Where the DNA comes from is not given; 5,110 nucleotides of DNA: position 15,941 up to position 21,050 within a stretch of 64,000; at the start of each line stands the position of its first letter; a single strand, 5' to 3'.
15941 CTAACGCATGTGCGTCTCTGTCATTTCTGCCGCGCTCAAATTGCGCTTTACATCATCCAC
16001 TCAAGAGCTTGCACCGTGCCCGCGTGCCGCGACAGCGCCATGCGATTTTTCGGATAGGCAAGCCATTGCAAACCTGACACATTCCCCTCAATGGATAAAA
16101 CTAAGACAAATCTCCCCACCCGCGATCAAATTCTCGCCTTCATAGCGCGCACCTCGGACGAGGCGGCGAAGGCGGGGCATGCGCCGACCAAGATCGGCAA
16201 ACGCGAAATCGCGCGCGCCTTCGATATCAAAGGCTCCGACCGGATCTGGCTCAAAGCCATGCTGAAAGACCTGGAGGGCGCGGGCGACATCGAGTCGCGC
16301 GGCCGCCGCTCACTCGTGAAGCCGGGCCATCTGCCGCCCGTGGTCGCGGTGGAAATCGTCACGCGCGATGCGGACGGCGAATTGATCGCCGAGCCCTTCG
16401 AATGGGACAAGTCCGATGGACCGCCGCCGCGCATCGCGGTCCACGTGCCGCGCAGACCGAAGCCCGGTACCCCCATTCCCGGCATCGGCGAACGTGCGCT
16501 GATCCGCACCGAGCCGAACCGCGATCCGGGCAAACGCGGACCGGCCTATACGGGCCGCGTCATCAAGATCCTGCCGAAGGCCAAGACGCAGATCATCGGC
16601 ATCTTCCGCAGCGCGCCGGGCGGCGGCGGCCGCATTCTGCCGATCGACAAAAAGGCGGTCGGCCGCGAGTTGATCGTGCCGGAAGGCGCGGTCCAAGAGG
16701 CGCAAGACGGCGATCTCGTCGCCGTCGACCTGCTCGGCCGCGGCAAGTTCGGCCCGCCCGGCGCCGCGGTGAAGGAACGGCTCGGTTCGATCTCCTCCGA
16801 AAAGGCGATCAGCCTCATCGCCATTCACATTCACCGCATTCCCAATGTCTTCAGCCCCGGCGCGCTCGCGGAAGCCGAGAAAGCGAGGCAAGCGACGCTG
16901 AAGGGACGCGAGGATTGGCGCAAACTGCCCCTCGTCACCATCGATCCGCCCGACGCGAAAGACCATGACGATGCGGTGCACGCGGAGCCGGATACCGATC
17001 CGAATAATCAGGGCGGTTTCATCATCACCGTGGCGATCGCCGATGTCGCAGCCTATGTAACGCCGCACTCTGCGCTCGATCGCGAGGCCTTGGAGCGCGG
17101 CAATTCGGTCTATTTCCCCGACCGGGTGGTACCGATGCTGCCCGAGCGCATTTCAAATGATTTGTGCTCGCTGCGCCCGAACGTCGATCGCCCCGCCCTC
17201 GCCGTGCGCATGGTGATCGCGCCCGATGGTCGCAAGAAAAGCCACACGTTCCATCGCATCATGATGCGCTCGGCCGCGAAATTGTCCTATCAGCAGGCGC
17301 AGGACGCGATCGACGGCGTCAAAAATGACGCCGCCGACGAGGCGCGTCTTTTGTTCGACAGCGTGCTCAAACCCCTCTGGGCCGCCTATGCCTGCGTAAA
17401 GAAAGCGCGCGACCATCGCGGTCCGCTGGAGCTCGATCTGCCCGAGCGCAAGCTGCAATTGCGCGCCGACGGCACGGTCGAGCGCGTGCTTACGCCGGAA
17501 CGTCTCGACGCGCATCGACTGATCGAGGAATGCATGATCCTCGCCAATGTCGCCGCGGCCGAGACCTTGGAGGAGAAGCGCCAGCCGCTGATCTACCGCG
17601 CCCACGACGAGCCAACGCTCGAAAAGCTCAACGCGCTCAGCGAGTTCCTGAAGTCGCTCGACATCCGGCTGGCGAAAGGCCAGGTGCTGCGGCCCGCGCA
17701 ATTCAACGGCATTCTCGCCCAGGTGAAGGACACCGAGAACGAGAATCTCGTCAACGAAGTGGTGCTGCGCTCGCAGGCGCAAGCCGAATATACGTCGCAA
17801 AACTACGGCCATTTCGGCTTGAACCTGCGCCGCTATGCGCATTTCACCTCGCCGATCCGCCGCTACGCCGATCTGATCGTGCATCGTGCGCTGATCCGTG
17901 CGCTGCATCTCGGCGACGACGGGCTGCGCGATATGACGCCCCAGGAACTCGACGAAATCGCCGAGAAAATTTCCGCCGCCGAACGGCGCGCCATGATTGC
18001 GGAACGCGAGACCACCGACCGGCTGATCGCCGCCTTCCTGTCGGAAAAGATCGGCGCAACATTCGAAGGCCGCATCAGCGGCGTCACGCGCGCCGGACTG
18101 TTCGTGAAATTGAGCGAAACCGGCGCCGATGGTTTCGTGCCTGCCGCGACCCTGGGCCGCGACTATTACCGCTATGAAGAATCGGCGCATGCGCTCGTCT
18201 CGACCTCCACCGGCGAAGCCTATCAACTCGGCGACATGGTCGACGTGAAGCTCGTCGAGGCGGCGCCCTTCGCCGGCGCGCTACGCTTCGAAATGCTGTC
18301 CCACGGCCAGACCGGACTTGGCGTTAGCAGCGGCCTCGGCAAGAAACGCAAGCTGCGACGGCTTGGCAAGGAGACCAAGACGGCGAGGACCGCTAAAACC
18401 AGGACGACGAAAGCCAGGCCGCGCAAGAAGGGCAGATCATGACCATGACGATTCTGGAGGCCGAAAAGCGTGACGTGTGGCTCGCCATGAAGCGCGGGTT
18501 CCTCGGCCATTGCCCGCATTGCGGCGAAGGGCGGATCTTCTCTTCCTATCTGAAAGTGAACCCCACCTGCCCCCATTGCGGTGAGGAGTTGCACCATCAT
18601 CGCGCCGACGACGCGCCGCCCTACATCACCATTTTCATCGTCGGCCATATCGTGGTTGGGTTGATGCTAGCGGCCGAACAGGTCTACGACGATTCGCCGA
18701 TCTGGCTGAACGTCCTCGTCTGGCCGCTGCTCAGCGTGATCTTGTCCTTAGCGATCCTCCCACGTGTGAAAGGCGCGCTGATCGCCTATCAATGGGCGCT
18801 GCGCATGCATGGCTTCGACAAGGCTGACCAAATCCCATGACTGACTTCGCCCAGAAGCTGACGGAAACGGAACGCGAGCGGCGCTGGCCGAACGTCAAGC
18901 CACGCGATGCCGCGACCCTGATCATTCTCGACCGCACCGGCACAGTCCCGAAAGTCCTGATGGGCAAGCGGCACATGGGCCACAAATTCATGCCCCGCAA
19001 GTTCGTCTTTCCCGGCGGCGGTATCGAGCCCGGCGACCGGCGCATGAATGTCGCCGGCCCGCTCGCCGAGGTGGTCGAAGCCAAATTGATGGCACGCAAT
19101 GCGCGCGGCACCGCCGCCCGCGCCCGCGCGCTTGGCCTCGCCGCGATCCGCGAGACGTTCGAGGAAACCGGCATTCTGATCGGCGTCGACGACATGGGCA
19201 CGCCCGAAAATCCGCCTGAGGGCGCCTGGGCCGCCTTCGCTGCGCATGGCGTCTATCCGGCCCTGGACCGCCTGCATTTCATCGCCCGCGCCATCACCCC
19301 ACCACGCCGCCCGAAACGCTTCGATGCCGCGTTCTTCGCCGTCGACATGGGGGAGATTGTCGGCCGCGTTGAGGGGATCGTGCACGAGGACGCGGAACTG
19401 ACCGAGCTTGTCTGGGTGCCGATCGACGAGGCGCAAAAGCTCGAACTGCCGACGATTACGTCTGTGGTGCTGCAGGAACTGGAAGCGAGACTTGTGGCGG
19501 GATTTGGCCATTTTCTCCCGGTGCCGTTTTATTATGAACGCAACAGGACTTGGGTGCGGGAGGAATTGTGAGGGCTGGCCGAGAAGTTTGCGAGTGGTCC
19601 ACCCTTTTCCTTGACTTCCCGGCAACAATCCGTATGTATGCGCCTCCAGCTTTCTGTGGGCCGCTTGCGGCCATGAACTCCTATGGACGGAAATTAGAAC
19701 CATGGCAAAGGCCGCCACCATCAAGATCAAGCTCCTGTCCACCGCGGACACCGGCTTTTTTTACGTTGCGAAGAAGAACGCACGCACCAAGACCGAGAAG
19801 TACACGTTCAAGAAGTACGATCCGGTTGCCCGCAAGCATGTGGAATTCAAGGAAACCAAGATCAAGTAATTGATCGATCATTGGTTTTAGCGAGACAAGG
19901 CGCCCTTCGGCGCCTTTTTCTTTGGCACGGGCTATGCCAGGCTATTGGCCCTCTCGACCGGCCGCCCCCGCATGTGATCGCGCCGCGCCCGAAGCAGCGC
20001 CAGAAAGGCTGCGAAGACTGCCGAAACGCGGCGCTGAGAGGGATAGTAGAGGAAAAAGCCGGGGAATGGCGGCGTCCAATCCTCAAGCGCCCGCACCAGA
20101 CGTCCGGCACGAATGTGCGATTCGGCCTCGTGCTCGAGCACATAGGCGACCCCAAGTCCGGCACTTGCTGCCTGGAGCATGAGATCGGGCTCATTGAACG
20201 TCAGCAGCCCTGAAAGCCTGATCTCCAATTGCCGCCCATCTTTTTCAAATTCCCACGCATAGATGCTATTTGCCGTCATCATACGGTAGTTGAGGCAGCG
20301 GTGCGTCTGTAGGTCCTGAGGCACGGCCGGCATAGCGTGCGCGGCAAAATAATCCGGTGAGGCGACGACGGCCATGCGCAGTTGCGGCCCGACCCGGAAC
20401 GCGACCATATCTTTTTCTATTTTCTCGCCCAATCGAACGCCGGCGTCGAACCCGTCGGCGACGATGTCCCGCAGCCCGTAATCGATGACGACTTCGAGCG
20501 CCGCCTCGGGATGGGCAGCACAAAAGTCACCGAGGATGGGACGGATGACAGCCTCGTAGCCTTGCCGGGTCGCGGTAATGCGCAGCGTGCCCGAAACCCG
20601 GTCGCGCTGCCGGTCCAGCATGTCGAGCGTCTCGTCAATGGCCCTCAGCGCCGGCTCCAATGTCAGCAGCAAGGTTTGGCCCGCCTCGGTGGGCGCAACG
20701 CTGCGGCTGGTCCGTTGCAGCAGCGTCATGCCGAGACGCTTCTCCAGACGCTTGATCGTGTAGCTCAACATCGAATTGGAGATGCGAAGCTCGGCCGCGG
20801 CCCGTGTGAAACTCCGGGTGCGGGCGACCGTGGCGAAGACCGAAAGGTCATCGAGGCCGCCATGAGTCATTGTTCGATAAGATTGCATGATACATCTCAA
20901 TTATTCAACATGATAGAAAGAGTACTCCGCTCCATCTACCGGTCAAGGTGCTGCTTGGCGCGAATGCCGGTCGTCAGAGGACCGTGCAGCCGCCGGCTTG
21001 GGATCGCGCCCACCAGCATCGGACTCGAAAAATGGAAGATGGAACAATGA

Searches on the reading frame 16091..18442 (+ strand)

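Call 21: search_protein_families(library=ncbifam, proteins=[window:16091-18442:+], max_evalue=0.00001)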
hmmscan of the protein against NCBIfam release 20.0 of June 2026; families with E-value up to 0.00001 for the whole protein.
window:16091-18442:+ (783 aa): 5 families
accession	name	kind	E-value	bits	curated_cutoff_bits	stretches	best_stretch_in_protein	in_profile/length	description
TIGR02063.1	RNase_R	equivalog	2.7e-204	680.5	597.85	1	33-736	17-710/711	ribonuclease R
TIGR00358.1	3_prime_RNase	superfamily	2.9e-148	495.1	368.6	1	152-723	69-644/657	VacB/RNase II family 3'-5' exoribonuclease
NF008648.0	PRK11642.1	equivalog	3.1e-127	426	982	1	154-761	138-750/813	ribonuclease R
NF003455.0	PRK05054.1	equivalog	1.4e-85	287.8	542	1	266-724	184-632/645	exoribonuclease II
TIGR02062.1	RNase_B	equivalog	1.3e-79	268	641.9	1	270-723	187-634/646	exoribonuclease II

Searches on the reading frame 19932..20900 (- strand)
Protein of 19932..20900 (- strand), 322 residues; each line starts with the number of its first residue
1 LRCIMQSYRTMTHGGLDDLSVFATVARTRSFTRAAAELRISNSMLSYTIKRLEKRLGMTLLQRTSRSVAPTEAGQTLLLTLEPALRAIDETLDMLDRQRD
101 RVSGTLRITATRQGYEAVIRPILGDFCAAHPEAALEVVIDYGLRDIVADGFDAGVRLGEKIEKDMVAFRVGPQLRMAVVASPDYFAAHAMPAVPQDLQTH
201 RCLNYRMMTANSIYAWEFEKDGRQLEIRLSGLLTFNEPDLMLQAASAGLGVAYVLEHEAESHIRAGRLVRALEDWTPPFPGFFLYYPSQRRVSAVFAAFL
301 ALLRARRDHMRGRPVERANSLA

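Call 21: search_protein_families(library=ncbifam, proteins=[window:19932-20900:-], max_evalue=0.00001)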
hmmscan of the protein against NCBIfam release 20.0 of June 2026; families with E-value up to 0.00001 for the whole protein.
window:19932-20900:- (322 aa): 48 families (the best 25 are shown)
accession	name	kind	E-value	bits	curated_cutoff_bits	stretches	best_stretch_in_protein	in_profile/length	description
NF040888.1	trans_reg_YafC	equivalog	5.6e-41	140.3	470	1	16-303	5-289/293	DNA-binding transcriptional regulator YafC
NF008352.0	PRK11139.1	subfamily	4.8e-37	127.7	288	1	16-305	8-290/305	transcriptional regulator GcvA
TIGR03418.1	chol_sulf_TF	equivalog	4.4e-34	117.8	324.8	1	16-304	3-289/291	choline sulfate utilization transcriptional regulator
NF007491.0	PRK10086.1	equivalog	1.6e-29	102.7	316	1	9-277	12-279/313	DNA-binding transcriptional regulator DsdC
NF007917.1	PRK10632.1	equivalog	2e-29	102.7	425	1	16-256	4-241/303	HTH-type transcriptional activator AaeR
NF007315.1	PRK09801.1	equivalog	3.6e-27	95.2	398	1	17-276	9-266/301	L-tartrate utilization transcriptional activator TtdR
NF011573.0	PRK14997.1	equivalog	2.1e-25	89.5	380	1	13-303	3-293/303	LysR family transcriptional regulator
NF040786.1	LysR_Sec_metab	equivalog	2.7e-22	79.1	250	1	17-304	4-295/298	selenium metabolism-associated LysR family transcriptional regulator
NF008416.0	PRK11242.1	equivalog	7.6e-21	74.7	277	1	19-201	6-191/300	transcriptional regulator CynR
TIGR03339.1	phn_lysR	subfamily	7.1e-20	71.4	341.1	1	19-302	2-278/279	aminoethylphosphonate catabolism associated LysR family transcriptional regulator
TIGR02036.1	dsdC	equivalog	6e-19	68.2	352.4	1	16-274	10-268/302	DNA-binding transcriptional regulator DsdC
NF041130.1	PenR_Burk_TF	exception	1.9e-18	66.7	625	1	13-273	7-256/292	beta-lactamase transcriptional regulator PenR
NF008722.0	PRK11716.1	equivalog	2.8e-18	66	246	1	17-136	4-123/293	HTH-type transcriptional activator IlvY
NF008294.1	PRK11074.1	equivalog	5.6e-18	65.3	345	1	18-270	6-256/300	DNA-binding transcriptional activator PunR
TIGR03298.1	argP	subfamily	4.2e-17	62.2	273.55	1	19-274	6-258/292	ArgP/LysG family DNA-binding transcriptional regulator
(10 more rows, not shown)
